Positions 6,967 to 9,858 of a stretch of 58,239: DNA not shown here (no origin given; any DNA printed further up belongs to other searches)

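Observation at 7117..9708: Unusual tri-domain protein: isochorismatase-like, APH-fold kinase, NUDT9-like Nudix with a degenerate catalytic box, embedded in a partner-switching operon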

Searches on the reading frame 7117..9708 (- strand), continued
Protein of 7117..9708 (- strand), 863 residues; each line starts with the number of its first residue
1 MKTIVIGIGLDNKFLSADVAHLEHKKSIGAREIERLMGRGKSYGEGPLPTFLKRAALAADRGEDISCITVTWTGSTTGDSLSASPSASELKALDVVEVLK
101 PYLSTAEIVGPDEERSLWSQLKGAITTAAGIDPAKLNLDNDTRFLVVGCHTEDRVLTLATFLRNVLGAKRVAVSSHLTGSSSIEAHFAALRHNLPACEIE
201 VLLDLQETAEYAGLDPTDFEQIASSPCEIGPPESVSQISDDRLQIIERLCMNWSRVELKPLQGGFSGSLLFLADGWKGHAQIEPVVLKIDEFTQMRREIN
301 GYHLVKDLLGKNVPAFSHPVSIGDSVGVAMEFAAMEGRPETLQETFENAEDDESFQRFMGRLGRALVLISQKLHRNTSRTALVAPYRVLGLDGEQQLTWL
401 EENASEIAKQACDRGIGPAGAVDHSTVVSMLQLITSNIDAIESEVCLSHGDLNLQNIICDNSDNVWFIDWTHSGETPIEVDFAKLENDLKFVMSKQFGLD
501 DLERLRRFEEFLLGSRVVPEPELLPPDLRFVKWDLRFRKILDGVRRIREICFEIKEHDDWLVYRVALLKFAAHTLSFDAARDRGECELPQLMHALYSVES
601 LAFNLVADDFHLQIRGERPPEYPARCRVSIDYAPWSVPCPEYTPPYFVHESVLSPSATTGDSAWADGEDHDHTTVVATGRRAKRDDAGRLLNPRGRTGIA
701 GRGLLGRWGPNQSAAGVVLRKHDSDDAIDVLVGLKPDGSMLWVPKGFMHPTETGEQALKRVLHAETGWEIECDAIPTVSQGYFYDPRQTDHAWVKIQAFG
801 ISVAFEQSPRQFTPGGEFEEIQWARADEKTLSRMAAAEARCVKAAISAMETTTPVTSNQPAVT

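Call 6: find_homologous_proteins(query=window:7117-9708:-, max_evalue=0.001)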
Query window:7117-9708:- (863 aa): 345 proteins with E <= 0.001 among 8000 candidates; the best 120 are listed.
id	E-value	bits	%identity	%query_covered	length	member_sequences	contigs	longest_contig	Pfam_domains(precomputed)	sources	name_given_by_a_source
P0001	0.0e+0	1989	100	100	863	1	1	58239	PF19974.6,PF00293.35,PF01633.27,PF25969.1,PF01636.30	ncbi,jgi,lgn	ncbi:MAG: ADP-ribose pyrophosphatase [Phycisphaerales bacterium]|jgi:ADP-ribose pyrophosphatase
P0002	0.0e+0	1109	57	99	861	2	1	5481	PF19974.6,PF25969.1,PF01163.29,PF01636.30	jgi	jgi:ADP-ribose pyrophosphatase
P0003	0.0e+0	1107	58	98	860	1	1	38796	PF19974.6,PF00293.35,PF25969.1,PF01163.29,PF01636.30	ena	-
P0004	0.0e+0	1104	58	98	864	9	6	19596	PF19974.6,PF00293.35,PF01633.27,PF25969.1,PF01163.29,PF01636.30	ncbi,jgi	ncbi:MAG: NUDIX domain-containing protein [Planctomycetota bacterium]|jgi:ADP-ribose pyrophosphatase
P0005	0.0e+0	1100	57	98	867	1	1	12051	PF19974.6,PF00293.35,PF01633.27,PF25969.1,PF01163.29,PF01636.30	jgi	jgi:ADP-ribose pyrophosphatase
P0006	0.0e+0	1098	57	98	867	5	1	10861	PF19974.6,PF00293.35,PF25969.1,PF01163.29,PF01636.30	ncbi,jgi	ncbi:MAG: phosphotransferase [Planctomycetota bacterium]|jgi:ADP-ribose pyrophosphatase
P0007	0.0e+0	1095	58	99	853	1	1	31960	PF19974.6,PF25969.1,PF01636.30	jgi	jgi:ADP-ribose pyrophosphatase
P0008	0.0e+0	1059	55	99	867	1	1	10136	PF19974.6,PF00293.35,PF25969.1,PF01636.30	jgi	jgi:ADP-ribose pyrophosphatase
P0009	0.0e+0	1016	59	86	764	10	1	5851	PF19974.6,PF00293.35,PF01633.27,PF25969.1,PF01163.29,PF01636.30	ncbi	ncbi:MAG: NUDIX domain-containing protein, partial [Planctomycetota bacterium]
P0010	4.8e-296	1003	53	99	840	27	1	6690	PF19974.6,PF00293.35,PF25969.1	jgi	jgi:ADP-ribose pyrophosphatase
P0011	6.1e-292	989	53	99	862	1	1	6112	PF19974.6,PF00293.35,PF25969.1,PF01636.30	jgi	jgi:ADP-ribose pyrophosphatase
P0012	9.9e-283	958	52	98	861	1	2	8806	PF19974.6,PF00293.35,PF25969.1,PF01636.30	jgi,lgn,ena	-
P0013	1.4e-280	951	51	100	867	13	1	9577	PF19974.6,PF01633.27,PF25969.1,PF01636.30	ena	-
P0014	1.7e-280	951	51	99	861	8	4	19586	PF19974.6,PF00293.35,PF25969.1,PF01636.30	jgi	jgi:ADP-ribose pyrophosphatase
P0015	2.0e-280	951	51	98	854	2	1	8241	PF19974.6,PF00293.35,PF25969.1,PF01636.30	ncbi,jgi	jgi:ADP-ribose pyrophosphatase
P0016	1.4e-279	948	51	98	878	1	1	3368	PF19974.6,PF00293.35,PF25969.1,PF01163.29,PF01636.30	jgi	jgi:ADP-ribose pyrophosphatase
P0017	3.3e-279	947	51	100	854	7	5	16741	PF19974.6,PF00293.35,PF25969.1,PF01636.30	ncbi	-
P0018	6.6e-279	946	51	99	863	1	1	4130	PF19974.6,PF00293.35,PF25969.1,PF01636.30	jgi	-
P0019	1.1e-277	942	52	99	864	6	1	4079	PF19974.6,PF00293.35,PF25969.1,PF01636.30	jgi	jgi:ADP-ribose pyrophosphatase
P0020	6.0e-277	939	50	99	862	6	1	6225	PF19974.6,PF00293.35,PF01633.27,PF25969.1,PF01636.30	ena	-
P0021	7.9e-277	939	48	100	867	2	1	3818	PF19974.6,PF00293.35,PF01633.27,PF25969.1,PF01636.30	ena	-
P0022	2.1e-276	938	52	95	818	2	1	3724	PF19974.6,PF25969.1,PF01636.30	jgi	jgi:ADP-ribose pyrophosphatase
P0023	2.5e-276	937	50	100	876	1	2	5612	PF19974.6,PF00293.35,PF01633.27,PF25969.1,PF01163.29,PF01636.30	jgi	jgi:ADP-ribose pyrophosphatase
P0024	6.5e-276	936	51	100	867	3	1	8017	PF19974.6,PF01633.27,PF25969.1,PF01636.30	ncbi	-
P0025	7.1e-276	936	51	99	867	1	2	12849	PF19974.6,PF00293.35,PF01633.27,PF25969.1,PF01636.30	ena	-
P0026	9.2e-276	935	50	99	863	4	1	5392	PF19974.6,PF01633.27,PF25969.1,PF01636.30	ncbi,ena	-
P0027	1.3e-275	935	50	98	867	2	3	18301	PF19974.6,PF00293.35,PF25969.1,PF01636.30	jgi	jgi:ADP-ribose pyrophosphatase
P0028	1.9e-275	934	50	99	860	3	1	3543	PF19974.6,PF25969.1,PF01636.30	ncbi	-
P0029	1.9e-275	934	51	99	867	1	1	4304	PF19974.6,PF25969.1,PF01636.30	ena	-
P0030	2.6e-275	934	49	100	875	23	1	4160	PF19974.6,PF00293.35,PF25969.1,PF01163.29,PF01636.30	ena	-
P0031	2.8e-275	934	51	99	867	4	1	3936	PF19974.6,PF00293.35,PF01633.27,PF25969.1,PF01636.30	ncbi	-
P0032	3.2e-275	934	51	98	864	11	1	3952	PF19974.6,PF00293.35,PF25969.1,PF01163.29,PF01636.30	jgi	-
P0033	3.7e-275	933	50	99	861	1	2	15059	PF19974.6,PF00293.35,PF25969.1,PF01636.30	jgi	jgi:ADP-ribose pyrophosphatase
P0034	6.2e-275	933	49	100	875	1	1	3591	PF19974.6,PF00293.35,PF01633.27,PF25969.1,PF01163.29,PF01636.30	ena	-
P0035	1.1e-274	932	50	99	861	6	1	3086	PF19974.6,PF00293.35,PF01633.27,PF25969.1,PF01636.30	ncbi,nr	ncbi:MAG: NUDIX domain-containing protein [Acidobacteria bacterium]|nr:MAG: NUDIX domain-containing 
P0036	3.1e-274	930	49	100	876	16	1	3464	PF19974.6,PF00293.35,PF01633.27,PF25969.1,PF01636.30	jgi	jgi:ADP-ribose pyrophosphatase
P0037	3.7e-274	930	50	99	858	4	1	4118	PF19974.6,PF00293.35,PF25969.1,PF01636.30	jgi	-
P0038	4.9e-274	930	50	98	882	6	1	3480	PF19974.6,PF25969.1,PF01163.29,PF01636.30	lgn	-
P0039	7.4e-274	929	50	99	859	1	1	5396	PF19974.6,PF00293.35,PF25969.1,PF01636.30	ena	-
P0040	7.6e-274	929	49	99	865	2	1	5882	PF19974.6,PF00293.35,PF25969.1,PF01163.29,PF01636.30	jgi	jgi:ADP-ribose pyrophosphatase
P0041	8.6e-274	929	50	98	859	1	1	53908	PF19974.6,PF00293.35,PF01633.27,PF25969.1,PF01636.30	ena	-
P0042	9.3e-274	929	50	99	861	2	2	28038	PF19974.6,PF00293.35,PF25969.1,PF01636.30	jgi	jgi:ADP-ribose pyrophosphatase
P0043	1.0e-273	929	50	99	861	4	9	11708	PF19974.6,PF00293.35,PF25969.1,PF01636.30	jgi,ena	-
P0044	1.9e-273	928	50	98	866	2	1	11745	PF19974.6,PF00293.35,PF01633.27,PF25969.1,PF01636.30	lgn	-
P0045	9.5e-273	925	49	100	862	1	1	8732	PF19974.6,PF00293.35,PF25969.1,PF01636.30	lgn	-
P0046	1.0e-272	925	50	99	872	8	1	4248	PF19974.6,PF01633.27,PF25969.1,PF01163.29,PF01636.30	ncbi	-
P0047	1.1e-272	925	50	100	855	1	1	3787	PF19974.6,PF25969.1,PF01636.30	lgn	-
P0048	1.2e-272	925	51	98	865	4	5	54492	PF19974.6,PF00293.35,PF25969.1,PF01636.30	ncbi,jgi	jgi:ADP-ribose pyrophosphatase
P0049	1.3e-272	925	49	98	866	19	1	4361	PF19974.6,PF00293.35,PF01633.27,PF25969.1,PF01636.30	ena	-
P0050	1.5e-272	925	52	98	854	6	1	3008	PF19974.6,PF00293.35,PF25969.1,PF01636.30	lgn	-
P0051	1.9e-272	924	50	99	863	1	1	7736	PF19974.6,PF00293.35,PF25969.1,PF01636.30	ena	-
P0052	2.3e-272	924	50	99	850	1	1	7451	PF19974.6,PF01633.27,PF25969.1,PF01636.30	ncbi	-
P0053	1.0e-271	922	50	99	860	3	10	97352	PF19974.6,PF00293.35,PF25969.1,PF01636.30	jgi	jgi:ADP-ribose pyrophosphatase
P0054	1.1e-271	922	48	100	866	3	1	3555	PF19974.6,PF00293.35,PF01633.27,PF25969.1,PF01636.30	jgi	-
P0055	1.3e-271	922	50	99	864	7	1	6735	PF19974.6,PF00293.35,PF25969.1,PF01636.30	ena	-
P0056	1.5e-271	921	49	100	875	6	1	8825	PF19974.6,PF00293.35,PF25969.1,PF01163.29,PF01636.30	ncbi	-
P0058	1.8e-271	921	51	99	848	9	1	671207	PF19974.6,PF00293.35,PF25969.1,PF01636.30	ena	-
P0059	4.7e-271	920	51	100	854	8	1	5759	PF19974.6,PF00293.35,PF25969.1,PF01636.30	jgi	jgi:ADP-ribose pyrophosphatase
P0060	6.5e-271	919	50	99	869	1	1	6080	PF19974.6,PF00293.35,PF01633.27,PF25969.1,PF01163.29,PF01636.30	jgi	-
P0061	7.2e-271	919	50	98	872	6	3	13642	PF19974.6,PF00293.35,PF01633.27,PF25969.1,PF01636.30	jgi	jgi:ADP-ribose pyrophosphatase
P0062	7.2e-271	919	51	99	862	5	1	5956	PF19974.6,PF00293.35,PF01633.27,PF25969.1,PF01636.30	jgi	jgi:ADP-ribose pyrophosphatase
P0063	9.7e-271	919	49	99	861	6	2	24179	PF19974.6,PF00293.35,PF01633.27,PF25969.1,PF01636.30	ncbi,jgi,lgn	jgi:ADP-ribose pyrophosphatase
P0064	9.8e-271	919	52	98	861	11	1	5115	PF19974.6,PF00293.35,PF25969.1,PF01636.30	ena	-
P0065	2.4e-270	917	51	98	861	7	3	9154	PF19974.6,PF00293.35,PF25969.1,PF01636.30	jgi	jgi:ADP-ribose pyrophosphatase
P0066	4.6e-270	917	51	98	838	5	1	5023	PF19974.6,PF00293.35,PF25969.1,PF01163.29,PF01636.30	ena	-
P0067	2.8e-269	914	49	100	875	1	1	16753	PF19974.6,PF00293.35,PF01633.27,PF25969.1,PF01163.29,PF01636.30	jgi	jgi:ADP-ribose pyrophosphatase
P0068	5.6e-269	913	51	99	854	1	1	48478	PF19974.6,PF00293.35,PF25969.1,PF01163.29,PF01636.30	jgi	-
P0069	7.7e-269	913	52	95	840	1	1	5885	PF19974.6,PF00293.35,PF25969.1,PF01163.29,PF01636.30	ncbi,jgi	jgi:ADP-ribose pyrophosphatase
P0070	1.1e-268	912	50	98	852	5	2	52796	PF19974.6,PF00293.35,PF25969.1,PF01636.30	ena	-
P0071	2.6e-268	911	51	98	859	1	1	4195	PF19974.6,PF00293.35,PF25969.1,PF01636.30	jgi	jgi:ADP-ribose pyrophosphatase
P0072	5.8e-268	910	51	98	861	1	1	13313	PF19974.6,PF00293.35,PF25969.1,PF01636.30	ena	-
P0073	1.9e-267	908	50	99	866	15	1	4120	PF19974.6,PF00293.35,PF25969.1,PF01636.30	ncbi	-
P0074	2.9e-267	907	51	98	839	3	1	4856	PF19974.6,PF00293.35,PF25969.1,PF01636.30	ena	-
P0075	3.3e-267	907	51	98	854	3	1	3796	PF19974.6,PF00293.35,PF25969.1,PF01163.29,PF01636.30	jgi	jgi:ADP-ribose pyrophosphatase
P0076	3.9e-267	907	50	99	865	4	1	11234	PF19974.6,PF25969.1,PF01636.30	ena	-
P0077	6.1e-267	906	52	95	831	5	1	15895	PF19974.6,PF00293.35,PF25969.1,PF01636.30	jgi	jgi:ADP-ribose pyrophosphatase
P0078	1.5e-266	905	50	98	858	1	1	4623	PF19974.6,PF00293.35,PF25969.1,PF01636.30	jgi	jgi:ADP-ribose pyrophosphatase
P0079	2.3e-266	904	50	98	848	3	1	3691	PF19974.6,PF00293.35,PF25969.1,PF01636.30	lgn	-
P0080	2.6e-266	904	49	98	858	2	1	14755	PF19974.6,PF00293.35,PF01633.27,PF25969.1,PF01163.29,PF01636.30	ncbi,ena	-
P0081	3.5e-266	904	50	98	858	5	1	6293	PF19974.6,PF00293.35,PF25969.1,PF01636.30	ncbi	-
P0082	1.0e-265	902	51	98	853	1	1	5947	PF19974.6,PF25969.1,PF01636.30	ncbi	-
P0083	1.9e-265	901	49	100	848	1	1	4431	PF19974.6,PF25969.1,PF01163.29,PF01636.30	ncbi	-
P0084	4.0e-265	900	49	98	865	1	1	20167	PF19974.6,PF00293.35,PF01633.27,PF25969.1,PF01636.30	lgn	-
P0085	5.5e-265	900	49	98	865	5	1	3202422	PF19974.6,PF00293.35,PF25969.1,PF01636.30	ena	-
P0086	5.7e-265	900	48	99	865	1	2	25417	PF19974.6,PF00293.35,PF25969.1,PF01163.29,PF01636.30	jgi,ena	jgi:ADP-ribose pyrophosphatase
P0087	1.5e-264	898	50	99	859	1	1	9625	PF19974.6,PF00293.35,PF25969.1,PF01636.30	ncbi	-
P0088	4.9e-264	897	50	98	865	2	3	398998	PF19974.6,PF00293.35,PF25969.1,PF01636.30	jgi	jgi:ADP-ribose pyrophosphatase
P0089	6.0e-264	896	50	99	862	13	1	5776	PF19974.6,PF00293.35,PF01633.27,PF25969.1,PF01163.29,PF01636.30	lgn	-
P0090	1.3e-263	895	48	98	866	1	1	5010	PF19974.6,PF00293.35,PF01633.27,PF25969.1,PF01636.30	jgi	jgi:ADP-ribose pyrophosphatase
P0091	1.4e-263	895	50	99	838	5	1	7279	PF19974.6,PF00293.35,PF25969.1,PF01636.30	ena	-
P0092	1.9e-263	895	50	99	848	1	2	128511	PF19974.6,PF00293.35,PF25969.1,PF01636.30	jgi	jgi:ADP-ribose pyrophosphatase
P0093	3.3e-263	894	50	98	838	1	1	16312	PF19974.6,PF00293.35,PF25969.1,PF01163.29,PF01636.30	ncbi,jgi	jgi:ADP-ribose pyrophosphatase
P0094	5.9e-263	893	50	98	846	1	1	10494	PF19974.6,PF00293.35,PF25969.1,PF01636.30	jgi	-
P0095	6.0e-263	893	48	100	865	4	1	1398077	PF19974.6,PF00293.35,PF25969.1,PF01636.30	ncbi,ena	-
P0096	7.9e-263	893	49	100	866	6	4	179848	PF19974.6,PF00293.35,PF01633.27,PF25969.1,PF01636.30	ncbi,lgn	-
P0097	8.6e-263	892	49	98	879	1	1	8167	PF19974.6,PF00293.35,PF25969.1,PF01163.29,PF01636.30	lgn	-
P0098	1.3e-262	892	49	99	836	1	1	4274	PF19974.6,PF00293.35,PF25969.1,PF01636.30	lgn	-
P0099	1.7e-262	892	50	95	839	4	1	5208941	PF19974.6,PF00293.35,PF25969.1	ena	-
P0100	1.7e-262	892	50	99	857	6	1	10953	PF19974.6,PF25969.1,PF01636.30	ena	-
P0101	3.0e-262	891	49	99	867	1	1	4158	PF19974.6,PF25969.1,PF01636.30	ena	-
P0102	3.8e-262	890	50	98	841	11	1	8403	PF19974.6,PF00293.35,PF25969.1,PF01636.30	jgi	jgi:ADP-ribose pyrophosphatase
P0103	1.2e-261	889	53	85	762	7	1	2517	PF19974.6,PF00293.35,PF25969.1,PF01163.29,PF01636.30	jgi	jgi:ADP-ribose pyrophosphatase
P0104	2.0e-261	888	49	98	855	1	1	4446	PF19974.6,PF00293.35,PF01633.27,PF25969.1,PF01636.30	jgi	jgi:ADP-ribose pyrophosphatase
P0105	2.1e-261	888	49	99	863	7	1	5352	PF19974.6,PF00293.35,PF25969.1,PF01636.30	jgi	-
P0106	2.3e-261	888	49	98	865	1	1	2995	PF19974.6,PF00293.35,PF01633.27,PF25969.1,PF01636.30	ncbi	-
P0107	2.6e-261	888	49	95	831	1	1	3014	PF19974.6,PF00293.35,PF01633.27,PF25969.1,PF01636.30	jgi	jgi:ADP-ribose pyrophosphatase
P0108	3.6e-261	887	49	99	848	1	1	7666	PF19974.6,PF00293.35,PF25969.1,PF01636.30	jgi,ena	-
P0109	6.7e-261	886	49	99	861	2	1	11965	PF19974.6,PF00293.35,PF25969.1,PF01636.30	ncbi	-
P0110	8.0e-261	886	50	98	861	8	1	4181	PF19974.6,PF00293.35,PF25969.1,PF01636.30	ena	-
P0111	1.1e-260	886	50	97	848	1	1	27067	PF19974.6,PF00293.35,PF25969.1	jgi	jgi:ADP-ribose pyrophosphatase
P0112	1.3e-260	885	50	99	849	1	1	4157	PF19974.6,PF00293.35,PF25969.1,PF01636.30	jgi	-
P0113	1.5e-260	885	49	98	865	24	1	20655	PF19974.6,PF25969.1,PF01636.30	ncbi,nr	ncbi:MAG: hypothetical protein E2O65_07260 [Gammaproteobacteria bacterium]|nr:MAG: hypothetical prot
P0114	2.5e-260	884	49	99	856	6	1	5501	PF19974.6,PF00293.35,PF25969.1,PF01163.29,PF01636.30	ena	-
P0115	2.9e-260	884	48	98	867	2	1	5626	PF19974.6,PF00293.35,PF01633.27,PF25969.1,PF01636.30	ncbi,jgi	-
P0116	5.8e-260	883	49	98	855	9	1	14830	PF19974.6,PF00293.35,PF01633.27,PF25969.1,PF01636.30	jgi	jgi:ADP-ribose pyrophosphatase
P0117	7.6e-260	883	50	98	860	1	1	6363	PF19974.6,PF00293.35,PF25969.1,PF01636.30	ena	-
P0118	1.0e-259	882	48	99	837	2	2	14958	PF19974.6,PF00293.35,PF25969.1,PF01636.30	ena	-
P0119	2.7e-259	881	49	99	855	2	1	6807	PF19974.6,PF00293.35,PF25969.1,PF01636.30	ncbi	-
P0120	4.7e-259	880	49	98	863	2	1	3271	PF19974.6,PF00293.35,PF25969.1,PF01636.30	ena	-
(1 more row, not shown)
